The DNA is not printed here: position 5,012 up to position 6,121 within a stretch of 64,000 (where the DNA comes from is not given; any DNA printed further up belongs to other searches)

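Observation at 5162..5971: Formyltransferase-fold protein as terminal gene of the TDO operon: possible formyl-group capture from N-formylkynurenine instead of hydrolysis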

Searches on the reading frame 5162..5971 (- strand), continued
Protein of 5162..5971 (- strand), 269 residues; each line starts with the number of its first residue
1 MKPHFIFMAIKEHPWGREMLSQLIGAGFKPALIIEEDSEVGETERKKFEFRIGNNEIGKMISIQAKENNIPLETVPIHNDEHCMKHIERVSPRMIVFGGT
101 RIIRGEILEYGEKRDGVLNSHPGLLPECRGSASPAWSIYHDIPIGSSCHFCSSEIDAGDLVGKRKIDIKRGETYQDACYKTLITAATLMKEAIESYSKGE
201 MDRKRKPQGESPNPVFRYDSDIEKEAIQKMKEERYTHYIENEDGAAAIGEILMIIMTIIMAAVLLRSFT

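Call 65: search_protein_families(library=ncbifam, proteins=[L001:5121-6089:+, L075:17803-18915:+], max_evalue=0.00001)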
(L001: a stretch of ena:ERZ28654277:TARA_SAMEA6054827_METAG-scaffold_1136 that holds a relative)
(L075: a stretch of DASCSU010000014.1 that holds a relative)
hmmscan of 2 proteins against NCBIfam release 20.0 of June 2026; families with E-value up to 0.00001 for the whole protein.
L001:5121-6089:+ (322 aa): 1 family
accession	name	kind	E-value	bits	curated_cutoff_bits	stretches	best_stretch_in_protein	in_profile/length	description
NF008218.0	PRK10985.1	equivalog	1.3e-53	182.4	267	1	11-317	4-318/326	hydrolase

L075:17803-18915:+ (370 aa): 6 families
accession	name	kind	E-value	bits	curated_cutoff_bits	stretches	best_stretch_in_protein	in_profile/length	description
NF009781.0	PRK13278.1-6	subfamily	8.5e-141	468.9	603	1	8-370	7-356/356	formate--phosphoribosylaminoimidazolecarboxamide ligase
NF009783.0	PRK13278.2-4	equivalog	7.4e-93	311.3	590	1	9-369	6-355/356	formate--phosphoribosylaminoimidazolecarboxamide ligase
NF009780.0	PRK13278.1-5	equivalog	1.6e-88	297.1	556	1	11-370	10-361/361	formate--phosphoribosylaminoimidazolecarboxamide ligase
NF009779.0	PRK13278.1-3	equivalog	3.7e-80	269.6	580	1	20-369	3-332/333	formate--phosphoribosylaminoimidazolecarboxamide ligase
NF009778.0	PRK13278.1-1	equivalog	1.2e-78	264.6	570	1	18-370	18-356/356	formate--phosphoribosylaminoimidazolecarboxamide ligase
NF009782.0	PRK13278.2-1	equivalog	4.3e-40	137.9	482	1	22-369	3-309/310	formate--phosphoribosylaminoimidazolecarboxamide ligase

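Call 77: find_encoding_contigs(protein=P0481, flank=10000, max_places=3)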
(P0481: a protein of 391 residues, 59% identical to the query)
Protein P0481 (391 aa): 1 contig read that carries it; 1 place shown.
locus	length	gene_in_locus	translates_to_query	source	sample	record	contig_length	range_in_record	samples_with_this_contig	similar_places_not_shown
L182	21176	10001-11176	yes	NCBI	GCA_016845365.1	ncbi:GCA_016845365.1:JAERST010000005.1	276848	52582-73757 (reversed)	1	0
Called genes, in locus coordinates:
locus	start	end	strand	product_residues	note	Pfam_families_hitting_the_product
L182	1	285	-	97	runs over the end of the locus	-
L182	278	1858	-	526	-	PF02386:TrkH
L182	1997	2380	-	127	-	-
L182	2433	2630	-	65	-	-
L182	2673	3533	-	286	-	PF00248:Aldo_ket_red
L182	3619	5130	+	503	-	PF00753:Lactamase_B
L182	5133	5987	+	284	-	-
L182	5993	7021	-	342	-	-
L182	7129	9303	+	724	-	PF05833:NFACT_N, PF05670:NFACT-R_1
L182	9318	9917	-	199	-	PF13302:Acetyltransf_3, PF00583:Acetyltransf_1, PF13523:Acetyltransf_8 (weak)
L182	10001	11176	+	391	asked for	PF03301:Trp_dioxygenase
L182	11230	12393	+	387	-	PF00108:Thiolase_N, PF02803:Thiolase_C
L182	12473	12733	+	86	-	PF01192:RNA_pol_Rpb6 (weak)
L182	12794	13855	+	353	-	PF02628:COX15-CtaA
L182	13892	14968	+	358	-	PF01040:UbiA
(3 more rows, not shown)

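Call 78: find_encoding_contigs(protein=P0397, flank=10000, max_places=4)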
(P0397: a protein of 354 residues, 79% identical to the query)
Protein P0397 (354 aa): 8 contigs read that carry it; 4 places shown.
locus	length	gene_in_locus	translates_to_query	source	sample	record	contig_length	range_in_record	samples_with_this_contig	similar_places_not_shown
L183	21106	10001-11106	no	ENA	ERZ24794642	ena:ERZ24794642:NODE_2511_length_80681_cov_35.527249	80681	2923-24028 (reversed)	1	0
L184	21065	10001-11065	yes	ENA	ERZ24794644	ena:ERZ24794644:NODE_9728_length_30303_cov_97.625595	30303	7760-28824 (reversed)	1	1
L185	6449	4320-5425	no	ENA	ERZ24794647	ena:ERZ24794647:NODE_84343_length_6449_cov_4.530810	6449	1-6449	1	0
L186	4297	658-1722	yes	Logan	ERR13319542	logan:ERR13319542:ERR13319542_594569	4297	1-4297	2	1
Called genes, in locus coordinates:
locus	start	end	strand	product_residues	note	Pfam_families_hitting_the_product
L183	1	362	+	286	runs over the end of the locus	PF00248:Aldo_ket_red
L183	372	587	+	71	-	-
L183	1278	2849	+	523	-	PF00293:NUDIX (faint), PF00753:Lactamase_B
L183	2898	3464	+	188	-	PF04011:LemA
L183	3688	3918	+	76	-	PF02697:VAPB_antitox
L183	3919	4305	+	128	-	PF01850:PIN (weak)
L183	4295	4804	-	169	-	PF02525:Flavodoxin_2 (weak), PF03358:FMN_red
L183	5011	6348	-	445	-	-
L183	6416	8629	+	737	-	PF05833:NFACT_N, PF05670:NFACT-R_1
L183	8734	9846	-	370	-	PF06849:DUF1246, PF06973:DUF1297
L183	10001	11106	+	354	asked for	PF03301:Trp_dioxygenase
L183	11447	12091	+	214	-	PF13649:Methyltransf_25 (weak)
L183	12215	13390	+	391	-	PF00108:Thiolase_N, PF02803:Thiolase_C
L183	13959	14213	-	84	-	-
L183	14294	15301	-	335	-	-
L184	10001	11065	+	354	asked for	PF03301:Trp_dioxygenase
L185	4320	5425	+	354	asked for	PF03301:Trp_dioxygenase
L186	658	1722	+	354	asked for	PF03301:Trp_dioxygenase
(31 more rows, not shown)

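Call 81: list_cluster_members(proteins=[P0122, P0121, P0123])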
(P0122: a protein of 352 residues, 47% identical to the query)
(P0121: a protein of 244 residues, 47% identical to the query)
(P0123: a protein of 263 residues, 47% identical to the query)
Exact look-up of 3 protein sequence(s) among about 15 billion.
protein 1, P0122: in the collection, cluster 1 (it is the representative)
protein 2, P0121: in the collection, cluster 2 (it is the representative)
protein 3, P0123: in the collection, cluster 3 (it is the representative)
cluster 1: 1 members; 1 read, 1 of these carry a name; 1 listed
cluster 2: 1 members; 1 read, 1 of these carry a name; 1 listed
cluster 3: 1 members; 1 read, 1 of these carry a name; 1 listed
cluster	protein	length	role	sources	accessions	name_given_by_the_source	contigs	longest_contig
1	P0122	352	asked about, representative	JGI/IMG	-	methionyl-tRNA formyltransferase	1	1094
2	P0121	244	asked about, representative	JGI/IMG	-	methionyl-tRNA formyltransferase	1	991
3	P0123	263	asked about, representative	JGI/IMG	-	methionyl-tRNA formyltransferase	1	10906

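Call 82: search_protein_families(library=pfam, proteins=[P0122, P0180, P0200, P0004, P0177, P0183, P0203, P0222, P0228], max_evalue=0.001)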
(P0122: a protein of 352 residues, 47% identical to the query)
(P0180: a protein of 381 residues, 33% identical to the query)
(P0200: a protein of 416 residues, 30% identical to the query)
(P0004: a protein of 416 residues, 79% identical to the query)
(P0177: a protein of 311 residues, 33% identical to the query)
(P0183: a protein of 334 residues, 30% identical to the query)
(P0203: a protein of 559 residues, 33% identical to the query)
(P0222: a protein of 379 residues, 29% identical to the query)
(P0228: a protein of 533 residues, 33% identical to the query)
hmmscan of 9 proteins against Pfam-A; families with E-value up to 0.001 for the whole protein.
P0122 (352 aa): 2 families
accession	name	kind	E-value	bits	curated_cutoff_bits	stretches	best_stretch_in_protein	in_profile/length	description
PF02882.25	THF_DHG_CYH_C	-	4e-17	62.4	27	1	1-59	104-156/160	Tetrahydrofolate dehydrogenase/cyclohydrolase, NAD(P)-binding domain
PF00551.24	Formyl_trans_N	-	1.3e-14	54.8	26.1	1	108-304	3-181/181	Formyl transferase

P0180 (381 aa): 3 families
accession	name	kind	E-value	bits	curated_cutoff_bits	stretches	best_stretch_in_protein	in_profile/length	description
PF06339.18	Ectoine_synth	-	4.5e-54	182.5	27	1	1-127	1-125/127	Ectoine synthase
PF00551.24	Formyl_trans_N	-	1.5e-15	57.8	26.1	1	220-334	63-179/181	Formyl transferase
PF07883.17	Cupin_2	-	7.1e-05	22.9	27.2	1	49-109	10-70/70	Cupin domain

P0200 (416 aa): 4 families
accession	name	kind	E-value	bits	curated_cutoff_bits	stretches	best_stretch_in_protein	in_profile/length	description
PF13302.13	Acetyltransf_3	-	1.1e-21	78.4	25.4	1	13-150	2-137/138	Acetyltransferase (GNAT) domain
PF00551.24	Formyl_trans_N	-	3.1e-14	53.6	26.1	1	198-369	16-179/181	Formyl transferase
PF00583.31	Acetyltransf_1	-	3e-06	27.9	20.7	1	55-150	21-116/116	Acetyltransferase (GNAT) family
PF13523.12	Acetyltransf_8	-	0.00013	22.1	27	0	29-154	11-141/145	Acetyltransferase (GNAT) domain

P0004 (416 aa): 1 family
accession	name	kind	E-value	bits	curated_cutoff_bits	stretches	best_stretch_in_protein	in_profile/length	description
PF00551.24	Formyl_trans_N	-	5.6e-09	36.4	26.1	1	224-338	65-179/181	Formyl transferase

P0177 (311 aa): 1 family
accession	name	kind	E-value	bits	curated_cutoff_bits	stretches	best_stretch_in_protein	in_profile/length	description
PF00551.24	Formyl_trans_N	-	3.7e-26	92.4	26.1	1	131-251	61-181/181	Formyl transferase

P0183 (334 aa): 1 family
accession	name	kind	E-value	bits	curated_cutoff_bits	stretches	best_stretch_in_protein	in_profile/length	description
PF00551.24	Formyl_trans_N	-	8.7e-15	55.4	26.1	1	118-204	64-152/181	Formyl transferase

P0203 (559 aa): 2 families
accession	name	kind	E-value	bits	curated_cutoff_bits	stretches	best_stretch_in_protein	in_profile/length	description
PF02668.22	TauD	-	1e-58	199.8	27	1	275-551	8-267/267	Taurine catabolism dioxygenase TauD, TfdA family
PF00551.24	Formyl_trans_N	-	8.8e-11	42.3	26.1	1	117-216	78-179/181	Formyl transferase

P0222 (379 aa): 3 families
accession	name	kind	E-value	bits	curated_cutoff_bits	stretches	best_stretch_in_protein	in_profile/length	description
PF06339.18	Ectoine_synth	-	3e-49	167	27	1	1-126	1-126/127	Ectoine synthase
PF00551.24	Formyl_trans_N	-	2.6e-12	47.3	26.1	1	220-306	66-154/181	Formyl transferase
PF07883.17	Cupin_2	-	1.3e-05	25.2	27.2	1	44-103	7-66/70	Cupin domain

P0228 (533 aa): 14 families
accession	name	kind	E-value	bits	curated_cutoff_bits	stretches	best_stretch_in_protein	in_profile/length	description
PF08241.18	Methyltransf_11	-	1.8e-24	86.6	21.2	1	322-419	1-95/95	Methyltransferase domain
PF13649.12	Methyltransf_25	-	3.9e-22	79.2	27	1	321-415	1-97/97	Methyltransferase domain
PF13847.12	Methyltransf_31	-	1.7e-21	76.9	27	1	319-423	5-113/145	Methyltransferase domain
PF00551.24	Formyl_trans_N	-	4.3e-16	59.6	26.1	1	101-215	65-179/181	Formyl transferase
PF01209.24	Ubie_methyltran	-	1.7e-15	57.5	20.1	1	276-442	3-174/233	ubiE/COQ5 methyltransferase family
PF13489.12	Methyltransf_23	-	1.6e-14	54.4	27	1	299-424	4-121/164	Methyltransferase domain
PF08242.18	Methyltransf_12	-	1.8e-14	54.7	30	1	322-415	1-96/98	Methyltransferase domain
PF02353.26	CMAS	-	1.3e-08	34.9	27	1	309-428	56-173/273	Mycolic acid cyclopropane synthetase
PF08003.17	Methyltransf_9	-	1.1e-06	28.3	23.8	1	317-421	115-219/315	Protein of unknown function (DUF1698)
PF05219.18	DREV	-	2.1e-05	24.2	26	1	315-420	92-187/265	DREV methyltransferase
PF05401.17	NodS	-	2.6e-05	24.6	24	1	289-422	22-147/201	Nodulation protein S (NodS)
PF03848.20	TehB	-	7e-05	22.8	20.4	1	299-421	11-134/193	Tellurite resistance protein TehB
PF12847.13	Methyltransf_18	-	0.00021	21.8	27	1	310-392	8-90/151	Methyltransferase domain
PF05175.20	MTS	-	0.00052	20.1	23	1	317-390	31-104/170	Methyltransferase small domain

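Call 85: find_encoding_contigs(protein=P0123, flank=10000, max_places=2)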
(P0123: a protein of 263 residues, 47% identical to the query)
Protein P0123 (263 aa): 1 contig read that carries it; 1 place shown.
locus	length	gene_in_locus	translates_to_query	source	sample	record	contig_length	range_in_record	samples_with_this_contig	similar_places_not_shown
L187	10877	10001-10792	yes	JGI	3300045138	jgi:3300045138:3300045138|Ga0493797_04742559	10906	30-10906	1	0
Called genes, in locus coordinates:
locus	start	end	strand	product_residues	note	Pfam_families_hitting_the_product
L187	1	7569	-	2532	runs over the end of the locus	?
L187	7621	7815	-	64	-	-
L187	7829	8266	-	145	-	-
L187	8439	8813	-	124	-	-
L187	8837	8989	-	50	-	-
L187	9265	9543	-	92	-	-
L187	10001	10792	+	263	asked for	-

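Call 86: list_cluster_members(proteins=[P0124, P0125, P0129, P0132, P0134, P0135, P0136, P0137, P0138, P0150])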
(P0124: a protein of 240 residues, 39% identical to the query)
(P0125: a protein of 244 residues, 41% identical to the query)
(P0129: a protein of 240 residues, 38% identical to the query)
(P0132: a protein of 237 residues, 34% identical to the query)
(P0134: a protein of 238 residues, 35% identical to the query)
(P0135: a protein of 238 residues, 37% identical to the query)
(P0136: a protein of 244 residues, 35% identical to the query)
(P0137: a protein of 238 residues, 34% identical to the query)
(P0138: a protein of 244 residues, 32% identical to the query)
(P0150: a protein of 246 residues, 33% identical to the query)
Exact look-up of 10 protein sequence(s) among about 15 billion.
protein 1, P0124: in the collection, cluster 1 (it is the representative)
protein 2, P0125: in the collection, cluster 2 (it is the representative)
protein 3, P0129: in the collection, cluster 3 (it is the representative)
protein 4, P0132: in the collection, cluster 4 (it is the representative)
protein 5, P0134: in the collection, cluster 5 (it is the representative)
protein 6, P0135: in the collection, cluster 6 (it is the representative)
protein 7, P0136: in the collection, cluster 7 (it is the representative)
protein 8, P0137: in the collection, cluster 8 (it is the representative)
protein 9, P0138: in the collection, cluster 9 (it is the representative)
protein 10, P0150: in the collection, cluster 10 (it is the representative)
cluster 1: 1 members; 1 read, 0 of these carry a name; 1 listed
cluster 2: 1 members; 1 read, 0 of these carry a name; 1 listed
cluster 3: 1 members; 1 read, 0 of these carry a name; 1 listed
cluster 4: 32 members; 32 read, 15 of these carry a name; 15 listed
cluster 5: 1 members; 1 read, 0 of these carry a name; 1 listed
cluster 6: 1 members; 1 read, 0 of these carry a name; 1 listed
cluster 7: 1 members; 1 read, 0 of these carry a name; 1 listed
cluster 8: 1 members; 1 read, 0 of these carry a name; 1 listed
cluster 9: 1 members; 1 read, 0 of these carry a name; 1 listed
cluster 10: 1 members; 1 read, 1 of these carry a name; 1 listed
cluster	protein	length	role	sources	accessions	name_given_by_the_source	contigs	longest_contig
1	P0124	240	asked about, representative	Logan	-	-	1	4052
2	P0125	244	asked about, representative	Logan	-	-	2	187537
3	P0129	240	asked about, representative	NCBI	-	-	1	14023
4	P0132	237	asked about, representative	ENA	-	-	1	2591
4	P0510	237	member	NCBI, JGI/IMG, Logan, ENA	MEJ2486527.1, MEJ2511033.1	MAG: formyltransferase family protein [Anaerolineales bacterium] | methionyl-tRNA formyltransferase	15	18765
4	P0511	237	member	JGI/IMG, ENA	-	methionyl-tRNA formyltransferase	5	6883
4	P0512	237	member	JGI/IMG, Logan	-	methionyl-tRNA formyltransferase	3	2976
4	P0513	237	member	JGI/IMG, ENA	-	methionyl-tRNA formyltransferase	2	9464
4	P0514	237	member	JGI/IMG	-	methionyl-tRNA formyltransferase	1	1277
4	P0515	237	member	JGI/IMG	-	methionyl-tRNA formyltransferase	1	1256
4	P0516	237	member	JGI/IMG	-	methionyl-tRNA formyltransferase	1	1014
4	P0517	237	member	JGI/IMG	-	methionyl-tRNA formyltransferase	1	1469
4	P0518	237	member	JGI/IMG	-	methionyl-tRNA formyltransferase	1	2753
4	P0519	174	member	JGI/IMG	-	methionyl-tRNA formyltransferase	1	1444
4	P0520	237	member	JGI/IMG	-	methionyl-tRNA formyltransferase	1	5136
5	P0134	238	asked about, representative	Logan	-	-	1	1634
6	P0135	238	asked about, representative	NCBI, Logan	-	-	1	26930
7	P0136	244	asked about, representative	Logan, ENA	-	-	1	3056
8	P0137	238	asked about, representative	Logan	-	-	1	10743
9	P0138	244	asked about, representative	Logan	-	-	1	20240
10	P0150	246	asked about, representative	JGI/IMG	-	methionyl-tRNA formyltransferase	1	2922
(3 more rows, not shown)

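Call 87: find_encoding_contigs(protein=P0125, flank=10000, max_places=1)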
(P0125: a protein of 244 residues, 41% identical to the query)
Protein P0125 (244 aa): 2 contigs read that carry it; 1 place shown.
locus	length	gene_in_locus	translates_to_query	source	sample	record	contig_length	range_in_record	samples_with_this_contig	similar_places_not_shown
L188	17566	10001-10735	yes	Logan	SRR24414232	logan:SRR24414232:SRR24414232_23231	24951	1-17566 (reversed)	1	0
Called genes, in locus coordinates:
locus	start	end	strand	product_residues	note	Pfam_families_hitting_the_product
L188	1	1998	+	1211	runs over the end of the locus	PF03710:GlnE, PF08335:GlnD_UR_UTase, PF24931:ACT_ACR9_3rd (weak), PF03710:GlnE, PF08335:GlnD_UR_UTase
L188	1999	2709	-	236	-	PF02592:Vut_1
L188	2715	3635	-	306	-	PF22082:TtuA_LIM_N, PF03054:tRNA_Me_trans (weak), PF01171:ATP_bind_3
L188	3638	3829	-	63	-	PF02597:ThiS (weak), PF21965:SAMP2 (weak)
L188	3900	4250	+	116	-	PF11645:PDDEXK_5 (weak), PF02021:UPF0102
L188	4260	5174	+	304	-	PF01715:IPPT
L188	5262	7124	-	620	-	PF06480:FtsH_ext (faint), PF06068:TIP49 (weak), PF00004:AAA, PF07728:AAA_5 (weak), PF17862:AAA_lid_3, PF01434:Peptidase_M41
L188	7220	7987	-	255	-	PF03372:Exo_endo_phos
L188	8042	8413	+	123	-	PF02643:DUF192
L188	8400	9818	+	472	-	PF01476:LysM, PF01551:Peptidase_M23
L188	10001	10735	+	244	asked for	PF00551:Formyl_trans_N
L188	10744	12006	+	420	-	PF00266:Aminotran_5, PF22580:KYNU_C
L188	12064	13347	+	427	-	PF13433:Peripla_BP_5 (faint), PF13458:Peripla_BP_6, PF01094:ANF_receptor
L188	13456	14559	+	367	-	PF02653:BPD_transp_2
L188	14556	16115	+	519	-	PF02653:BPD_transp_2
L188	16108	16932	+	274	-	PF13476:AAA_23 (weak), PF00005:ABC_tran, PF13304:AAA_21 (faint), PF12399:BCA_ABC_TP_C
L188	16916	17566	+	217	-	?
